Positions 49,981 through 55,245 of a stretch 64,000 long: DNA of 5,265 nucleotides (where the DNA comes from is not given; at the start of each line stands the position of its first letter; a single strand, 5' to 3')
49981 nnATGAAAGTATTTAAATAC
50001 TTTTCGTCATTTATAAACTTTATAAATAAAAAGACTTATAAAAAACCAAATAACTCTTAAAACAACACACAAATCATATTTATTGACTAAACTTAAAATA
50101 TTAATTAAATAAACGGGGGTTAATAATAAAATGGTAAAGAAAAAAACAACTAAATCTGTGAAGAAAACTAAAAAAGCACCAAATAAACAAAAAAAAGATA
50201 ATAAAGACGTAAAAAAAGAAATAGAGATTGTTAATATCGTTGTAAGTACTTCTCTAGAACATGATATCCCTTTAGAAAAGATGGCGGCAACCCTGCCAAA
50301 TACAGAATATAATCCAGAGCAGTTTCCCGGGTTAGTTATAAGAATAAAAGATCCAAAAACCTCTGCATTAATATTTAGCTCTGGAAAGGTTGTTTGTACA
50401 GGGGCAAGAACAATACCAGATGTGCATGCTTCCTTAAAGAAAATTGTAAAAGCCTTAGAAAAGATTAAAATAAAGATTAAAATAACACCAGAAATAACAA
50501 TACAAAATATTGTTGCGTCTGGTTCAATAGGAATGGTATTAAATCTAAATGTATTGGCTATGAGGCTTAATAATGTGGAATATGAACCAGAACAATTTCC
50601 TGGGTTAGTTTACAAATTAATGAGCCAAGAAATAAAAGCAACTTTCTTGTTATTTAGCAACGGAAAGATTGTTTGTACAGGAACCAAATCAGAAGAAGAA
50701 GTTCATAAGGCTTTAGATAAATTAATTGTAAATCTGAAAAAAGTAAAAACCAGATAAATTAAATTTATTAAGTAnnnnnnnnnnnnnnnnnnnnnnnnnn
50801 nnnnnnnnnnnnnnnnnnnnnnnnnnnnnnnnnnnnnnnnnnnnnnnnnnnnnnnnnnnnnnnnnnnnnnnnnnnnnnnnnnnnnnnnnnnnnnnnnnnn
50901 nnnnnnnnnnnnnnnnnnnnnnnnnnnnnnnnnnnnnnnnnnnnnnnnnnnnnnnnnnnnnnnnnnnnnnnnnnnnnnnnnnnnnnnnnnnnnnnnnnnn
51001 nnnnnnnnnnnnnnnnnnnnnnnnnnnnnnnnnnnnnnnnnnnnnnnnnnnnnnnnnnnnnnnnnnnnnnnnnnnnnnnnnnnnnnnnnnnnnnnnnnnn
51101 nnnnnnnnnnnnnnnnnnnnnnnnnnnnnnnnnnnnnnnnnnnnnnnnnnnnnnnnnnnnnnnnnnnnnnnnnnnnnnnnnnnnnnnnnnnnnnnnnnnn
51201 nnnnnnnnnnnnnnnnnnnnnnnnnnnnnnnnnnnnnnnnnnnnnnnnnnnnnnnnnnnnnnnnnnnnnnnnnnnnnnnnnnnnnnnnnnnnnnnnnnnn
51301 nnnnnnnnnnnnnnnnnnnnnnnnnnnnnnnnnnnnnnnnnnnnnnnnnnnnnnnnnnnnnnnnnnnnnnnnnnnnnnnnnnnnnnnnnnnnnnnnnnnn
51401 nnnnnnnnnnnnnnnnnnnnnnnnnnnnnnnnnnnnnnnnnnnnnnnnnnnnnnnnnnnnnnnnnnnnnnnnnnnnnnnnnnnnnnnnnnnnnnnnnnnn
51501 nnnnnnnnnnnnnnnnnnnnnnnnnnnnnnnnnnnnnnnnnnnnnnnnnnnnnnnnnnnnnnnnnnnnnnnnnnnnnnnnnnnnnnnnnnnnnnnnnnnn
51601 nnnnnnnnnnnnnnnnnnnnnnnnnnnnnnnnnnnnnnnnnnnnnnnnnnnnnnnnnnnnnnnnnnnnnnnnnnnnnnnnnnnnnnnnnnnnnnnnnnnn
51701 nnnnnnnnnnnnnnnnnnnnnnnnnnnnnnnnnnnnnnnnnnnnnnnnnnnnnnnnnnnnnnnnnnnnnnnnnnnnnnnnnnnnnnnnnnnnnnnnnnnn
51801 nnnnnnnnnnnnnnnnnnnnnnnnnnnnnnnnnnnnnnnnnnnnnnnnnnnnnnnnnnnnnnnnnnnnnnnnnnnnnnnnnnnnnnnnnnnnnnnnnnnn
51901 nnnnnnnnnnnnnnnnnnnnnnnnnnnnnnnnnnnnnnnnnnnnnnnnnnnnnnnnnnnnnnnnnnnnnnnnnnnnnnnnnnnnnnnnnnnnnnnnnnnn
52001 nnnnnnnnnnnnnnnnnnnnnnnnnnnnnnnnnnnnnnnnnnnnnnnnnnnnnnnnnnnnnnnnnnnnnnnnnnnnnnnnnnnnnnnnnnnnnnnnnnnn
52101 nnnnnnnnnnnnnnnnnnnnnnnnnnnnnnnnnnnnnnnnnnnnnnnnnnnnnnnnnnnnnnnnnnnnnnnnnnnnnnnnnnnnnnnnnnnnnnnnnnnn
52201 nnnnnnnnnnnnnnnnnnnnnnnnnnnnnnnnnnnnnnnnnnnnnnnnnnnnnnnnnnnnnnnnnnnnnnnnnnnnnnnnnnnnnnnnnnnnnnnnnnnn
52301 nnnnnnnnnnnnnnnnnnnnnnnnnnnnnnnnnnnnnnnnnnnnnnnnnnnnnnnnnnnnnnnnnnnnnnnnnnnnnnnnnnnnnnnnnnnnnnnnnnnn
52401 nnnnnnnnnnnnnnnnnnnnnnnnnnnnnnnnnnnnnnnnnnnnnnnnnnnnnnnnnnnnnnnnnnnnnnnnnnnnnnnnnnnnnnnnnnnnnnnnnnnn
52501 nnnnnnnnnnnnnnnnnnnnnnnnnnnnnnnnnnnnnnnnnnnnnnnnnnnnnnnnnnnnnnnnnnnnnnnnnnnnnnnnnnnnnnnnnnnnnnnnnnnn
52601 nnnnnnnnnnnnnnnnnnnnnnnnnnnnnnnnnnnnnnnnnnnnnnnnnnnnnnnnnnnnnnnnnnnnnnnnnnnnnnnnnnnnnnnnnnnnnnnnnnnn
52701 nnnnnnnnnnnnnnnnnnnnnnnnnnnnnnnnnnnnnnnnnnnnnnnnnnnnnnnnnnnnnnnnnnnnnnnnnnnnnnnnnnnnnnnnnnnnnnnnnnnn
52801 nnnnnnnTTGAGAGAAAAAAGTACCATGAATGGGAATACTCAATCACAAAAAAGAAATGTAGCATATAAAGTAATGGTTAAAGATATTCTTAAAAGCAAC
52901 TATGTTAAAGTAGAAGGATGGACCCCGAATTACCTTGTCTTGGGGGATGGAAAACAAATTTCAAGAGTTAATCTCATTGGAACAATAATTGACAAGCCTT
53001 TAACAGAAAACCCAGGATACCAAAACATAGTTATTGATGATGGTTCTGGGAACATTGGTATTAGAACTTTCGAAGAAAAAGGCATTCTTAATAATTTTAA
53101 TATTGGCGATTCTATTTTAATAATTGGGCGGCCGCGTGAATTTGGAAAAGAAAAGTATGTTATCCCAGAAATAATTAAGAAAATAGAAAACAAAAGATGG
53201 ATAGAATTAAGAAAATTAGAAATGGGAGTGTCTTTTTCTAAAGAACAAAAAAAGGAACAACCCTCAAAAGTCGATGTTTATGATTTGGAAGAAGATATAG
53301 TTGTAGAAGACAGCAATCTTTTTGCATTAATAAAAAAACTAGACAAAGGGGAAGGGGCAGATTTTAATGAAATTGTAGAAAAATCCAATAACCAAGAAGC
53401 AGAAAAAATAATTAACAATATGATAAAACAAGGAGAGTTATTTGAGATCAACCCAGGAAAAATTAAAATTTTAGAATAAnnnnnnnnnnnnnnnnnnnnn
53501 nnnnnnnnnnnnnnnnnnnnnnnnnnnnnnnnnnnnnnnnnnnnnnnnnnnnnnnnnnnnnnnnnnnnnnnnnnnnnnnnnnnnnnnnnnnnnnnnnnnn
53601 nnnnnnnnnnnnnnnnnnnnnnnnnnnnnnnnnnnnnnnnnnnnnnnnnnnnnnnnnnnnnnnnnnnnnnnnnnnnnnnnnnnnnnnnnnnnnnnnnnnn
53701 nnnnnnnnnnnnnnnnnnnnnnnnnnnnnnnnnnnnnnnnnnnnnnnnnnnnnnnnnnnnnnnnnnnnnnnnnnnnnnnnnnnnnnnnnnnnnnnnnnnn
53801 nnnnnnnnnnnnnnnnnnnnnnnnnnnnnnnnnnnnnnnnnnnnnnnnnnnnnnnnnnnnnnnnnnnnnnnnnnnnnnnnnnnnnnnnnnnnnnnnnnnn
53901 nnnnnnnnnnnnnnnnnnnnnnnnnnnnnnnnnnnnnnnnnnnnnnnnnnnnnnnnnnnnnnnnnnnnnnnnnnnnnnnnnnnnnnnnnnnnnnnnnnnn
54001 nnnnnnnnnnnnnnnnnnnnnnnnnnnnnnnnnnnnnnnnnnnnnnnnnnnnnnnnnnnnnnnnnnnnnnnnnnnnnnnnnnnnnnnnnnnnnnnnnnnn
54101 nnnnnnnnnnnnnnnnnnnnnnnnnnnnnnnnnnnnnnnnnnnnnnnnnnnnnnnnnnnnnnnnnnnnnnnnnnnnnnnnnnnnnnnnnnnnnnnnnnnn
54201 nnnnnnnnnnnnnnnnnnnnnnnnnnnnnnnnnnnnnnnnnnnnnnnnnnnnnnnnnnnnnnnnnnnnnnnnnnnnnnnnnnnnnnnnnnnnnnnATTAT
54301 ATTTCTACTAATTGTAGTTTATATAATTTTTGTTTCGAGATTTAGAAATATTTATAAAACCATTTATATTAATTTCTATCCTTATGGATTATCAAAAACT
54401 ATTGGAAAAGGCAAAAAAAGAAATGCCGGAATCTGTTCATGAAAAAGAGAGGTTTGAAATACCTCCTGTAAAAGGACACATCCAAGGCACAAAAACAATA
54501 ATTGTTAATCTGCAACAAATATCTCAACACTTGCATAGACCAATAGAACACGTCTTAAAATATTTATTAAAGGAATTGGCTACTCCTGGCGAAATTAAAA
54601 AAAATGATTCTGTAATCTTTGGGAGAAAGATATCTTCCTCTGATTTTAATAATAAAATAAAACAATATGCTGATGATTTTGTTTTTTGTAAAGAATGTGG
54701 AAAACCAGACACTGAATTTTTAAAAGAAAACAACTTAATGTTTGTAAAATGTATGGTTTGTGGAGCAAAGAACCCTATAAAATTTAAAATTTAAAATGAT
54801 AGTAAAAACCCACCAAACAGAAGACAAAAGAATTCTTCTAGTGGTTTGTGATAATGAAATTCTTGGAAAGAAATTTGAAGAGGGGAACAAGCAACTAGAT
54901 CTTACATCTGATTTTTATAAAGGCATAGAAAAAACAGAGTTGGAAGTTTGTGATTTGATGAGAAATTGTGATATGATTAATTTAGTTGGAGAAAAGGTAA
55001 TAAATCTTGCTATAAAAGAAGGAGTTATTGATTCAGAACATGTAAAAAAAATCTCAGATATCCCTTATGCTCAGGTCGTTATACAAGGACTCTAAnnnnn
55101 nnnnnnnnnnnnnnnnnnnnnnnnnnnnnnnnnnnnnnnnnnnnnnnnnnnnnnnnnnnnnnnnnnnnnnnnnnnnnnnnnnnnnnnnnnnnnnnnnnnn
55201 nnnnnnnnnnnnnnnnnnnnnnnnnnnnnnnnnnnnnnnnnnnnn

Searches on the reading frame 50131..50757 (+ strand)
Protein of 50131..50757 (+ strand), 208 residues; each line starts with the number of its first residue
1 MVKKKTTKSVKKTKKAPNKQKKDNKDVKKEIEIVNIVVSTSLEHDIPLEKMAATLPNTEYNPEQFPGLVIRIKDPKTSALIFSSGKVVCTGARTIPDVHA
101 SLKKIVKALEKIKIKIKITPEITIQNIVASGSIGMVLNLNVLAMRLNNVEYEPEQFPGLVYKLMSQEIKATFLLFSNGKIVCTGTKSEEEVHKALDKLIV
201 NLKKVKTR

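Call 6: search_protein_families(library=pfam, proteins=[window:50131-50757:+])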
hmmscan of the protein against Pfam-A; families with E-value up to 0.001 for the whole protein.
window:50131-50757:+ (208 aa): 2 families
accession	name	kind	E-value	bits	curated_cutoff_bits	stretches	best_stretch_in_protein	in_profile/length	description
PF00352.27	TBP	-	1.8e-59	198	22.9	2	31-111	2-84/85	Transcription factor TFIID (or TATA-binding protein, TBP)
PF11858.14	DUF3378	-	0.00061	20.4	27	0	48-92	11-54/76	Domain of unknown function (DUF3378)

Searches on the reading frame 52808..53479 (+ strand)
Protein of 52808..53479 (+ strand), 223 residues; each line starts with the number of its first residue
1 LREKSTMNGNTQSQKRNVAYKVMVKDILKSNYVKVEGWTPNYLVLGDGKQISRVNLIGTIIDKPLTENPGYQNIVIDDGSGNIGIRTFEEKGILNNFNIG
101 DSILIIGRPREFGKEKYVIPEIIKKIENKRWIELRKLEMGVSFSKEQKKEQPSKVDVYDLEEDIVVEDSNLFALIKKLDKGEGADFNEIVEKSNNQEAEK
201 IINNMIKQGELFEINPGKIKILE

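Call 6: search_protein_families(library=pfam, proteins=[window:52808-53479:+])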
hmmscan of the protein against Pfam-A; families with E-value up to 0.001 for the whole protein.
window:52808-53479:+ (223 aa): 1 family
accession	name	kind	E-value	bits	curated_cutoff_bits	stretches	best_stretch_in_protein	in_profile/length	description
PF01336.31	tRNA_anti-codon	-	0.0001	22.6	27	1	54-119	1-68/75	OB-fold nucleic acid binding domain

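Call 64: search_solved_structures(query=window:52808-53479:+, max_evalue=1)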
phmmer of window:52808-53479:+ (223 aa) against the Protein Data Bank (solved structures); distinct sequences matched with E-value up to 1: 6.
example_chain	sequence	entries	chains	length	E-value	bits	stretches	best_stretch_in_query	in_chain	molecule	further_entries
8aas_B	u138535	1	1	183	1.1e-14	58.1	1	13-137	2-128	RPA32 subunit of the hetero-oligomeric complex involved in homologous recombination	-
8aaj_B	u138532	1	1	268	3.6e-14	56.4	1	13-135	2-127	RPA32 subunit of the hetero-oligomeric complex involved in homologous recombination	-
8c5y_B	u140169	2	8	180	4.1e-14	56.2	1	15-137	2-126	RPA32 subunit of the hetero-oligomeric complex involved in homologous recombination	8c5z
9f26_C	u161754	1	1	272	6.2e-14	55.6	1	13-135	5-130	RPA32 subunit of the hetero-oligomeric complex involved in homologous recombination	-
8oej_B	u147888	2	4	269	4.7e-13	52.7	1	13-138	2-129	RPA32 subunit of the hetero-oligomeric complex involved in homologous recombination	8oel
6i52_B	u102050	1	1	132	0.00012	25.2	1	47-134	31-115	Replication factor A protein 2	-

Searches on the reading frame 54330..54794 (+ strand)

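Call 6: search_protein_families(library=pfam, proteins=[window:54330-54794:+])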
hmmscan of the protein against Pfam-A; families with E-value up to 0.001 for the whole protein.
window:54330-54794:+ (154 aa): 1 family
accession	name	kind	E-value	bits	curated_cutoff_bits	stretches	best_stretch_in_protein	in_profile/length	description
PF01873.23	eIF-5_eIF-2B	-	1.5e-35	122.1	27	1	36-147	5-117/117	Domain found in IF2B/IF5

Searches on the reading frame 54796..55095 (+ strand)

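Call 6: search_protein_families(library=pfam, proteins=[window:54796-55095:+])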
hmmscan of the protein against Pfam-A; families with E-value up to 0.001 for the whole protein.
window:54796-55095:+ (99 aa): 1 family
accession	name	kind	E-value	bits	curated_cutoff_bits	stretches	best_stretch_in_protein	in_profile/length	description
PF04242.18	DUF424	-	9.2e-23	80.8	25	1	6-95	1-90/92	Protein of unknown function (DUF424)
